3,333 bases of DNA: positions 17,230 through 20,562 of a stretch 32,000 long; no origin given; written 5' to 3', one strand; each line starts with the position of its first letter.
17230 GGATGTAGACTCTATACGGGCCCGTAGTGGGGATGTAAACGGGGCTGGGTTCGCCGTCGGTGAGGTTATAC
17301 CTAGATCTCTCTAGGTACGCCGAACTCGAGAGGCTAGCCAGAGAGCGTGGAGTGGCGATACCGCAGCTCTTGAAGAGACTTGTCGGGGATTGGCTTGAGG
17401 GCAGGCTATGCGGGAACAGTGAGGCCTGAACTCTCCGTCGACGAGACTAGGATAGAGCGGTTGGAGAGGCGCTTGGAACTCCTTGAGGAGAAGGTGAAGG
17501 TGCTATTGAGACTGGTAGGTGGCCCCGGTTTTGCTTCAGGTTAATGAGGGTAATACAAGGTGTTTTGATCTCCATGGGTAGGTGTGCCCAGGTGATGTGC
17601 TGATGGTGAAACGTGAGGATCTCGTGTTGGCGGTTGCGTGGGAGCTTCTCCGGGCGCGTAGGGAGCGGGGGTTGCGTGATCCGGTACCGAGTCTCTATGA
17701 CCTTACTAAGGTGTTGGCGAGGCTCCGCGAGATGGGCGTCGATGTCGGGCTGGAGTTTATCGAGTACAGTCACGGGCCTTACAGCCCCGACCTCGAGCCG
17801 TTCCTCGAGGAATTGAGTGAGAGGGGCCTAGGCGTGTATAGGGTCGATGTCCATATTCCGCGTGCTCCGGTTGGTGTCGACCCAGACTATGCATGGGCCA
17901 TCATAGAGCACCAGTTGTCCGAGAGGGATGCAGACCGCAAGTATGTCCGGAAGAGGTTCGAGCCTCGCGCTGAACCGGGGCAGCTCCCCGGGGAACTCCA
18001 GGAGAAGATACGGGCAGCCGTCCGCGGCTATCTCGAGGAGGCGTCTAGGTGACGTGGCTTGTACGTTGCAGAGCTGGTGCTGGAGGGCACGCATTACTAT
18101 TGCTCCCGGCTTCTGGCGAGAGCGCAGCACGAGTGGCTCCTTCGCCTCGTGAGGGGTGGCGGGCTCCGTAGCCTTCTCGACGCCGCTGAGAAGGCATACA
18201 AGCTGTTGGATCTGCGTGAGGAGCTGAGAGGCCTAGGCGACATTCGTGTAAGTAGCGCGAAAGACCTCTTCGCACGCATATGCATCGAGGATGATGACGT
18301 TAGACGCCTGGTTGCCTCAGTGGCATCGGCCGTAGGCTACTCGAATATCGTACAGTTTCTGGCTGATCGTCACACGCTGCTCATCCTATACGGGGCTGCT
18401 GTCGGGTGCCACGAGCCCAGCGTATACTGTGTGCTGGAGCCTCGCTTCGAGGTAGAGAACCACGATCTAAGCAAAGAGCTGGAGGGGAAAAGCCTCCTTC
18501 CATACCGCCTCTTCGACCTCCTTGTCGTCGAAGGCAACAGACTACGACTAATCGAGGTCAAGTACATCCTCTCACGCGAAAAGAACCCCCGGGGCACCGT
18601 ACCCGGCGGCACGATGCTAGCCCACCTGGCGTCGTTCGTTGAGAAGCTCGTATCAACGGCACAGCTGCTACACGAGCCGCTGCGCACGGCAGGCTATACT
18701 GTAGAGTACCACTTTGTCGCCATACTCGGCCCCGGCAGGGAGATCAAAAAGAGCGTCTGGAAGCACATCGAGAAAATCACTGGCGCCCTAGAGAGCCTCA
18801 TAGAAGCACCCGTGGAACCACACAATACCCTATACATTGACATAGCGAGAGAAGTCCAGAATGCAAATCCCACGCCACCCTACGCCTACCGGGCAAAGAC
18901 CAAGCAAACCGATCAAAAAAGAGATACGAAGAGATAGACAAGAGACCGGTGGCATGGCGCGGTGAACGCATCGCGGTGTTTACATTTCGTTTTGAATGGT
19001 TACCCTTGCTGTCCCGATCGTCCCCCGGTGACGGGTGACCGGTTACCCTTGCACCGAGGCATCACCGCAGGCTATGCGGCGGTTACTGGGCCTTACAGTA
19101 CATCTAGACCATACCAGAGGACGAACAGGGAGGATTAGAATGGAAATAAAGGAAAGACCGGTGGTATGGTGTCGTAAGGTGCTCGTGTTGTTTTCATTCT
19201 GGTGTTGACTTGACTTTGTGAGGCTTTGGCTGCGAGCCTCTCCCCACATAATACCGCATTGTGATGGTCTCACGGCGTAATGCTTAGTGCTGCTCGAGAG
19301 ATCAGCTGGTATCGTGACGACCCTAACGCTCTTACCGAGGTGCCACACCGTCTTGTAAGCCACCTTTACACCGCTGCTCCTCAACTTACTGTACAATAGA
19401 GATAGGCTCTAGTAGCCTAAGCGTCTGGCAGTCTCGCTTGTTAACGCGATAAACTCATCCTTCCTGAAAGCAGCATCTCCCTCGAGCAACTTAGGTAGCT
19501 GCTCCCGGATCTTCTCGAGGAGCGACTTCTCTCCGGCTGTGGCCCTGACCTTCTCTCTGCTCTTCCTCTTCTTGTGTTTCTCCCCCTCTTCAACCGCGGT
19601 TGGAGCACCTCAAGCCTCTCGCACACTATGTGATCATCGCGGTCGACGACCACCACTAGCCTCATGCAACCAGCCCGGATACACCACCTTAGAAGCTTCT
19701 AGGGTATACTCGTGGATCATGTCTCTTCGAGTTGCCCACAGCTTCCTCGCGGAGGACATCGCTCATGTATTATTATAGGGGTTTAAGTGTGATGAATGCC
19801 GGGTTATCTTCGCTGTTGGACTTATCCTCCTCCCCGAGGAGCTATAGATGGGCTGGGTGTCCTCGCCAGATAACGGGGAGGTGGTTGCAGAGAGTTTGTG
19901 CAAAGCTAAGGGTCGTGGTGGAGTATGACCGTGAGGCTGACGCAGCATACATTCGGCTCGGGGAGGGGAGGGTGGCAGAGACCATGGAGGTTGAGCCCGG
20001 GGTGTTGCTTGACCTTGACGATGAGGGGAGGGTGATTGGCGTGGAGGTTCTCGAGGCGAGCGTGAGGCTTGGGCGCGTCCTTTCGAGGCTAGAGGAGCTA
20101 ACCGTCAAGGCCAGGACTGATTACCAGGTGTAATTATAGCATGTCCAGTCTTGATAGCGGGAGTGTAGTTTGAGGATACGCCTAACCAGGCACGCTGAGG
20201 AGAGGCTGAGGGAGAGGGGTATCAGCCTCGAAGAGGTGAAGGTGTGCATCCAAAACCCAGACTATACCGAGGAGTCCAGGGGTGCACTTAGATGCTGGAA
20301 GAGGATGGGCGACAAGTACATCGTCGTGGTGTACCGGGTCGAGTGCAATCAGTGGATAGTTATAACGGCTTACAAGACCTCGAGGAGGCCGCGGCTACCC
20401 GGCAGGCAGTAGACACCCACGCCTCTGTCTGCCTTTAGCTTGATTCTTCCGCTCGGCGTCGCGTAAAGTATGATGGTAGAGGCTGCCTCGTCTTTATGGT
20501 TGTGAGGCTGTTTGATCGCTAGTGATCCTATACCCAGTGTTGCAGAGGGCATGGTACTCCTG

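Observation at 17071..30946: Element-restricted family of perfect 14-16 bp palindromes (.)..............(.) in both coding and non-coding DNA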

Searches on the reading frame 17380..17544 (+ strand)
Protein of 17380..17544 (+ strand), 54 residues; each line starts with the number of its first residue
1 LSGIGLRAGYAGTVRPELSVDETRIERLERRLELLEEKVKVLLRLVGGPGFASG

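Call 9: search_protein_families(library=pfam, proteins=[window:17380-17544:+], max_evalue=0.01)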
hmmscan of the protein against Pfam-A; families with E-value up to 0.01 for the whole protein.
window:17380-17544:+ (54 aa): 0 families

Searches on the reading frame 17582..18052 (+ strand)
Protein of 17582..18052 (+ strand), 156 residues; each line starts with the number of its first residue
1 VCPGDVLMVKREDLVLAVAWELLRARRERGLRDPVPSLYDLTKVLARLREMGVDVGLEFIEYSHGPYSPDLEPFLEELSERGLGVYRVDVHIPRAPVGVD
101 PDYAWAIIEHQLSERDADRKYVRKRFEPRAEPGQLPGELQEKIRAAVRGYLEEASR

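Call 9: search_protein_families(library=pfam, proteins=[window:17582-18052:+], max_evalue=0.01)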
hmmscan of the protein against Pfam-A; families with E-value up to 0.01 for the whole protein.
window:17582-18052:+ (156 aa): 0 families

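Call 90: search_protein_families(library=padloc, proteins=[window:17582-18052:+], max_evalue=0.01)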
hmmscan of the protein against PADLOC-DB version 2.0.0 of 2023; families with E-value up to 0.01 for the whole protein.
window:17582-18052:+ (156 aa): 1 family
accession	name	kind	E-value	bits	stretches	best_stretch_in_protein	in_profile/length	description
PDLC02990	DarG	-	0.00073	17.1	1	31-90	176-234/329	-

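Call 91: search_protein_families(library=ncbifam, proteins=[window:17582-18052:+], max_evalue=0.01)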
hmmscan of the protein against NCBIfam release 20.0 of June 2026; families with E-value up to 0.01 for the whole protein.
window:17582-18052:+ (156 aa): 0 families

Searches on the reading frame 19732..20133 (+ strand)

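Call 9: search_protein_families(library=pfam, proteins=[window:19732-20133:+], max_evalue=0.01)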
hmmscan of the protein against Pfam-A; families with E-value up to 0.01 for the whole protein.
window:19732-20133:+ (133 aa): 1 family
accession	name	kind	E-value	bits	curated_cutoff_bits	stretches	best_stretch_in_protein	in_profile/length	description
PF10049.14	DUF2283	-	2.6e-18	66.4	23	1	63-110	2-49/49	Protein of unknown function (DUF2283)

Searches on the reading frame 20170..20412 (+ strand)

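Call 9: search_protein_families(library=pfam, proteins=[window:20170-20412:+], max_evalue=0.01)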
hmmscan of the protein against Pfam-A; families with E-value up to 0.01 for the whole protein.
window:20170-20412:+ (80 aa): 3 families
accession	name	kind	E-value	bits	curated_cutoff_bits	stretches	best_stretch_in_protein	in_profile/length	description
PF14076.12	DUF4258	-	1.5e-15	57.7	25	1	5-68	1-70/71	Domain of unknown function (DUF4258)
PF18812.6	PBECR3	-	0.00013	22.3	30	1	7-72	37-110/115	phage-Barnase-EndoU-ColicinE5/D-RelE like nuclease3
PF18810.6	PBECR2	-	0.0072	17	27.1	1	6-72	32-106/120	phage-Barnase-EndoU-ColicinE5/D-RelE like nuclease2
